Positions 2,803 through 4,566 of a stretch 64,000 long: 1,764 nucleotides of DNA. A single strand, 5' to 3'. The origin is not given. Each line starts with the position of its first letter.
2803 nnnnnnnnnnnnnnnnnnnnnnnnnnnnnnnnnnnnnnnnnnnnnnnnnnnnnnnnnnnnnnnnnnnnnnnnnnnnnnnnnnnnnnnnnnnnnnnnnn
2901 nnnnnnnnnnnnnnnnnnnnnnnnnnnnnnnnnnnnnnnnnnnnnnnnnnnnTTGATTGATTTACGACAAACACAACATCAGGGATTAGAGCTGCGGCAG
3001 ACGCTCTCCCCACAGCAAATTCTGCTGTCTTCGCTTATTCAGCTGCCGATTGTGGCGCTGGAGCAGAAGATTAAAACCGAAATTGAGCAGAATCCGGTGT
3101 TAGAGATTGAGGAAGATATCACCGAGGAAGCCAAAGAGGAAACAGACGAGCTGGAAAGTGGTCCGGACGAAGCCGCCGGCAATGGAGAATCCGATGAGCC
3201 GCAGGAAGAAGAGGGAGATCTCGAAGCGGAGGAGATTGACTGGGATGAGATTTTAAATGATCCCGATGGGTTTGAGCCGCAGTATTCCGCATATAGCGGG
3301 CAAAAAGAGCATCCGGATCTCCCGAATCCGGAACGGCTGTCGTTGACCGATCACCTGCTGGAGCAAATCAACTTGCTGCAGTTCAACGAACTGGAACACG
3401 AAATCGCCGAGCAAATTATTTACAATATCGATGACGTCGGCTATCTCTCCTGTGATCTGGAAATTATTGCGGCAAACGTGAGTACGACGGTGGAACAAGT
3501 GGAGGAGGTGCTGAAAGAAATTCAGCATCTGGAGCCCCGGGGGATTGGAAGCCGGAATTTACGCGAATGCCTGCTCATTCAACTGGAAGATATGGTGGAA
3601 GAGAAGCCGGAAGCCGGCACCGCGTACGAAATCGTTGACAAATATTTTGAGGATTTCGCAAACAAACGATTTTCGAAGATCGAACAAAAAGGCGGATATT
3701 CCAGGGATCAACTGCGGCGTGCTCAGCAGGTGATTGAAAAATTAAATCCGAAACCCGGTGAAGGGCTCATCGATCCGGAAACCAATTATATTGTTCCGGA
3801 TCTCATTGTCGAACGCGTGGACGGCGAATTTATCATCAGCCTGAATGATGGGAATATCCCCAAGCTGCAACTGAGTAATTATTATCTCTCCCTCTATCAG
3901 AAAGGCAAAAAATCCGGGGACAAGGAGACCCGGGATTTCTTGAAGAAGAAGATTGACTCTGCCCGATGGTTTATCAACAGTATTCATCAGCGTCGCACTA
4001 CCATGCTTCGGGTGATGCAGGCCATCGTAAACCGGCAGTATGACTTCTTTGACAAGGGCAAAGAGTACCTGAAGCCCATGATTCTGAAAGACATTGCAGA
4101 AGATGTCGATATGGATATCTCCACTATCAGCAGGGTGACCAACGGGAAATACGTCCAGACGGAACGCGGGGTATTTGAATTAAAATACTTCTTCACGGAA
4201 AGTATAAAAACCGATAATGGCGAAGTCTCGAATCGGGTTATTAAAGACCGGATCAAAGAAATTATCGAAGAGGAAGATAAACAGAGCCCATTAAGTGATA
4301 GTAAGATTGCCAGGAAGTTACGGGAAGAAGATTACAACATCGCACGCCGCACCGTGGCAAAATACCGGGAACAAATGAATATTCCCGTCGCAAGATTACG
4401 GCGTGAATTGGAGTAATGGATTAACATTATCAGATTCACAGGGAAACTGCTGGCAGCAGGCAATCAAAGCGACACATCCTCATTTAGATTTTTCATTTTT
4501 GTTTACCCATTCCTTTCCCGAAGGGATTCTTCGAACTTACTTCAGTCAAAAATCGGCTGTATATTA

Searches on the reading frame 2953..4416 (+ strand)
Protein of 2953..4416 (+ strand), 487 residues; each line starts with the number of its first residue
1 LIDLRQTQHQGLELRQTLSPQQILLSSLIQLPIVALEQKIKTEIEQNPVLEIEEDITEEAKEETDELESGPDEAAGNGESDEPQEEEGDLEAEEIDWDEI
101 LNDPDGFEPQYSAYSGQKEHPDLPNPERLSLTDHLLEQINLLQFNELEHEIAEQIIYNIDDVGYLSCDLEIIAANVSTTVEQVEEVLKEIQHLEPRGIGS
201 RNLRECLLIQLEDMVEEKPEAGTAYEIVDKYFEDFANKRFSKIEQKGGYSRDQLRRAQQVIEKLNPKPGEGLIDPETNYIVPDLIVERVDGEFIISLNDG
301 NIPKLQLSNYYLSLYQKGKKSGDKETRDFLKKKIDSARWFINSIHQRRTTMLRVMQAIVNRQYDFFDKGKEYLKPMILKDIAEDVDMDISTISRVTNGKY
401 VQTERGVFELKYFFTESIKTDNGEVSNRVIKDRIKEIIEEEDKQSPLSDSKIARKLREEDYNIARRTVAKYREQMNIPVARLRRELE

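Call 30: search_protein_families(library=pfam, max_evalue=0.00001, proteins=[window:2953-4416:+])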
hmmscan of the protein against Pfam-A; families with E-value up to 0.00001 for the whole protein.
window:2953-4416:+ (487 aa): 3 families
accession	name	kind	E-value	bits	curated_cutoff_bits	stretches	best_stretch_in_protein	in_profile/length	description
PF04552.19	Sigma54_DBD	-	2.4e-60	203.4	22.8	1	328-484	2-159/160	Sigma-54, DNA binding domain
PF04963.19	Sigma54_CBD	-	7.2e-59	199.1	22.9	1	129-311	10-185/185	Sigma-54 factor, core binding domain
PF00309.25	Sigma54_AID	-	1.4e-09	38.1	23.8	1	8-52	2-46/46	Sigma-54 factor, Activator interacting domain (AID)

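Call 31: find_homologous_proteins(query=window:2953-4416:+, max_evalue=1e-50)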
Query window:2953-4416:+ (487 aa): 8000 proteins with E <= 1e-50 among 8000 candidates; the best 120 are listed.
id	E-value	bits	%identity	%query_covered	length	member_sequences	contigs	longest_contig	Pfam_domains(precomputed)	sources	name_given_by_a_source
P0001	0.0e+0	1058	100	100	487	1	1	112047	PF04963.20,PF00309.26,PF04552.20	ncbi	-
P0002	0.0e+0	1016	96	100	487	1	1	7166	PF04963.20,PF00309.26,PF04552.20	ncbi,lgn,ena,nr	ncbi:MAG TPA: RNA polymerase factor sigma-54 [bacterium]|nr:RNA polymerase factor sigma-54 [bacteriu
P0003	0.0e+0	1015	96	100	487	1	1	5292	PF04963.20,PF00309.26,PF04552.20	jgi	-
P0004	0.0e+0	1014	96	100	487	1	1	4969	PF04963.20,PF00309.26,PF04552.20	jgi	-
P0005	9.5e-289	976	91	100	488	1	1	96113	PF04963.20,PF00309.26,PF04552.20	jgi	-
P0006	5.5e-280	947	89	100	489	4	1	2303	PF04963.20,PF00309.26,PF04552.20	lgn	-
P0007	1.8e-266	902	84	99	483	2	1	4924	PF04963.20,PF00309.26,PF04552.20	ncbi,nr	ncbi:MAG: RNA polymerase factor sigma-54, partial [Candidatus Marinimicrobia bacterium]|nr:RNA polym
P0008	1.3e-264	896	83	100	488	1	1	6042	PF04963.20,PF00309.26,PF04552.20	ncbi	-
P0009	3.5e-262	888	83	100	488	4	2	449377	PF04963.20,PF00309.26,PF04552.20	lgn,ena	-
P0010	1.7e-259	879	83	100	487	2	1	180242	PF04963.20,PF00309.26,PF04552.20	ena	-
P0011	6.1e-256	868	80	100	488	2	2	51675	PF04963.20,PF00309.26,PF04552.20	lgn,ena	-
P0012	2.5e-254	862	81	100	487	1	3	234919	PF04963.20,PF00309.26,PF04552.20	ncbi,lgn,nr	ncbi:MAG: RNA polymerase factor sigma-54 [Candidatus Marinimicrobia bacterium]|nr:RNA polymerase fac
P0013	2.7e-252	856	80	100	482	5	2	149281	PF04963.20,PF00309.26,PF04552.20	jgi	-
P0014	2.4e-166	572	85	62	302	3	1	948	PF04963.20,PF04552.20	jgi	jgi:RNA polymerase sigma-54 factor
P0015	1.0e-152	527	52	100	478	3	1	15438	PF04963.20,PF00309.26,PF04552.20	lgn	-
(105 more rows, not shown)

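Call 33: find_encoding_contigs(protein=P0001, flank=10000, max_places=3)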
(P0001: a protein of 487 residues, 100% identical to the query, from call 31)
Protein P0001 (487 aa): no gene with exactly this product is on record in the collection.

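Call 34: find_encoding_contigs(protein=P0002, flank=10000, max_places=4)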
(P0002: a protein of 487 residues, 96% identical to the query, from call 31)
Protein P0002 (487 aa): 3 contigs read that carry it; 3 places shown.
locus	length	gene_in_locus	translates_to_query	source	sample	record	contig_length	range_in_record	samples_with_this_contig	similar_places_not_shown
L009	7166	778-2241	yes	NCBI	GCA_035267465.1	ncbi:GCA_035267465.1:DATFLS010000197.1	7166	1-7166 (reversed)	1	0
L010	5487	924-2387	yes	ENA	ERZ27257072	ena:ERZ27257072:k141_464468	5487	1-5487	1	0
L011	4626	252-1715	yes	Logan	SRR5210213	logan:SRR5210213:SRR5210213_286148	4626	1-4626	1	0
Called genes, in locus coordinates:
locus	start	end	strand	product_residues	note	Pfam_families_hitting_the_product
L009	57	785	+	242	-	PF00005:ABC_tran, PF13304:AAA_21 (faint)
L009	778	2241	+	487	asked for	PF00309:Sigma54_AID, PF04963:Sigma54_CBD, PF04552:Sigma54_DBD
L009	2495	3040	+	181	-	PF00227:Proteasome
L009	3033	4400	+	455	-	PF05496:RuvB_N (faint), PF13191:AAA_16 (faint), PF13401:AAA_22 (faint), PF00004:AAA (weak), PF07728:AAA_5 (weak), PF00004:AAA (weak), PF07724:AAA_2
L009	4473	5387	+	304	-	PF02729:OTCace_N, PF00185:OTCace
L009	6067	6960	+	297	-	PF08668:HDOD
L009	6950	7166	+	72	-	?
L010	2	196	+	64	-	?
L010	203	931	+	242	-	PF00005:ABC_tran, PF13304:AAA_21 (faint)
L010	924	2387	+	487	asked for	PF00309:Sigma54_AID, PF04963:Sigma54_CBD, PF04552:Sigma54_DBD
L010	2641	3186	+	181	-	PF00227:Proteasome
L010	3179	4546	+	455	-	PF05496:RuvB_N (faint), PF13191:AAA_16 (faint), PF13401:AAA_22 (faint), PF00004:AAA (weak), PF07728:AAA_5 (weak), PF00004:AAA (weak), PF07724:AAA_2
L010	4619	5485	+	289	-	?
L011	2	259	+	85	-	?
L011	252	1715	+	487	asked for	PF00309:Sigma54_AID, PF04963:Sigma54_CBD, PF04552:Sigma54_DBD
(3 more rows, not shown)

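Call 50: find_encoding_contigs(protein=P0005, flank=10000, max_places=2)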
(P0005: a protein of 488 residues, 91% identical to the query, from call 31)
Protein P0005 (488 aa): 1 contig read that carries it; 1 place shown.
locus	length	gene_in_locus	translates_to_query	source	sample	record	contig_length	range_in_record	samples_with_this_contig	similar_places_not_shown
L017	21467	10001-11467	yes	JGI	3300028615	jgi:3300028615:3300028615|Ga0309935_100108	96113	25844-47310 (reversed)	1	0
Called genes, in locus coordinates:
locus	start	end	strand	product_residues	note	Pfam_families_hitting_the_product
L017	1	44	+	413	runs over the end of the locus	PF25917:BSH_RND, PF25885:HH_EMRA (weak), PF25994:HH_AprE (weak), PF25876:HH_MFP_RND, PF25893:HH_CzcB (weak), PF25954:Beta-barrel_RND_2 (weak), PF25990:Beta-barrel_YknX, PF25967:RND-MFP_C (weak), +2 more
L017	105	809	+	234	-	PF02463:SMC_N (faint), PF00005:ABC_tran, PF13304:AAA_21 (faint)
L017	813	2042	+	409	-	PF12704:MacB_PCD, PF02687:FtsX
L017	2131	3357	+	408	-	PF12704:MacB_PCD, PF02687:FtsX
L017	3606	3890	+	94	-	PF02686:GatC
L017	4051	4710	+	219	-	PF02348:CTP_transf_3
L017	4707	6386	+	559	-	PF06418:CTP_synth_N, PF07722:Peptidase_C26 (faint), PF00117:GATase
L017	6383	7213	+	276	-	PF00793:DAHP_synth_1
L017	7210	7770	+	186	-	PF00702:Hydrolase (faint), PF08282:Hydrolase_3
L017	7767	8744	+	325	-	PF13580:SIS_2 (faint), PF01380:SIS, PF00571:CBS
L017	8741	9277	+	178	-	PF06835:LptC, PF13100:OstA_2 (weak)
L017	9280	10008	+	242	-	PF00005:ABC_tran, PF13304:AAA_21 (faint)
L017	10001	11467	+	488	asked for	PF00309:Sigma54_AID, PF04963:Sigma54_CBD, PF04552:Sigma54_DBD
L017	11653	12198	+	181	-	PF00227:Proteasome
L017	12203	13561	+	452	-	PF00004:AAA (weak), PF07728:AAA_5 (weak), PF13401:AAA_22 (faint), PF07724:AAA_2, PF00004:AAA (weak)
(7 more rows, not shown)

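Call 70: find_encoding_contigs(protein=P0012, flank=10000, max_places=2)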
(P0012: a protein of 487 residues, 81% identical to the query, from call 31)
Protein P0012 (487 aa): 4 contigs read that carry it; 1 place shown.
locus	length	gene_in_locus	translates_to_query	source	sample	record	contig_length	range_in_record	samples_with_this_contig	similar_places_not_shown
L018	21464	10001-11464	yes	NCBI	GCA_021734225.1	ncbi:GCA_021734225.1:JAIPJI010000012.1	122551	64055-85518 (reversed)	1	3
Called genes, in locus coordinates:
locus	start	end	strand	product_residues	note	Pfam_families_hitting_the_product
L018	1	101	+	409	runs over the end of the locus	PF12704:MacB_PCD, PF02687:FtsX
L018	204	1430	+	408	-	PF12704:MacB_PCD, PF02687:FtsX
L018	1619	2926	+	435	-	PF00544:Pectate_lyase_4, PF18962:Por_Secre_tail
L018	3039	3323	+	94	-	PF02686:GatC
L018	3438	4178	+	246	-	PF02348:CTP_transf_3, PF12804:NTP_transf_3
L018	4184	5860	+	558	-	PF06418:CTP_synth_N, PF07722:Peptidase_C26 (faint), PF00117:GATase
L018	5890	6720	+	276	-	PF00793:DAHP_synth_1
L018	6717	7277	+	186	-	PF00702:Hydrolase (faint), PF08282:Hydrolase_3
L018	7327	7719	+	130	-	PF13366:PDDEXK_3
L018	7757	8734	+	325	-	PF01380:SIS, PF00571:CBS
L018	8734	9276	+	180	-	PF06835:LptC, PF13100:OstA_2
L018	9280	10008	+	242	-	PF00005:ABC_tran, PF13304:AAA_21 (faint)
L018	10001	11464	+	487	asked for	PF00309:Sigma54_AID, PF04963:Sigma54_CBD, PF04552:Sigma54_DBD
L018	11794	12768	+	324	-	PF01145:Band_7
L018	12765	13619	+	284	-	PF01145:Band_7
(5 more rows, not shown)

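Call 71: find_encoding_contigs(protein=P0009, flank=10000, max_places=2)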
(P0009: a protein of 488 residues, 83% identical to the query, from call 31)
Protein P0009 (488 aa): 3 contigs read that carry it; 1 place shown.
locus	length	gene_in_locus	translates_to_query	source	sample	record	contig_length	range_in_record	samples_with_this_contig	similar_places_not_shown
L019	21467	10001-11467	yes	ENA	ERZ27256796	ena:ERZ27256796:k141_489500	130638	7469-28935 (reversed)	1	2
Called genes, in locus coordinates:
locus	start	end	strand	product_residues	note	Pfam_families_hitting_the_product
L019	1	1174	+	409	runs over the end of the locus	PF12704:MacB_PCD, PF02687:FtsX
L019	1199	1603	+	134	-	PF05635:23S_rRNA_IVP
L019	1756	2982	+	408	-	PF12704:MacB_PCD, PF02687:FtsX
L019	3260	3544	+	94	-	PF02686:GatC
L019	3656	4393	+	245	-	PF02348:CTP_transf_3, PF12804:NTP_transf_3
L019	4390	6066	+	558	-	PF06418:CTP_synth_N, PF07722:Peptidase_C26 (faint), PF00117:GATase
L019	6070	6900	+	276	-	PF00793:DAHP_synth_1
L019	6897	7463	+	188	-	PF00702:Hydrolase (weak), PF08282:Hydrolase_3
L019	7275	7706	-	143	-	-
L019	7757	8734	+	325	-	PF01380:SIS, PF00571:CBS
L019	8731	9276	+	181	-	PF06835:LptC, PF13100:OstA_2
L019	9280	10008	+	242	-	PF00005:ABC_tran, PF13304:AAA_21 (faint)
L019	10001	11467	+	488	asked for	PF00309:Sigma54_AID, PF04963:Sigma54_CBD, PF04552:Sigma54_DBD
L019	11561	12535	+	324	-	PF01145:Band_7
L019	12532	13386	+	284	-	PF01145:Band_7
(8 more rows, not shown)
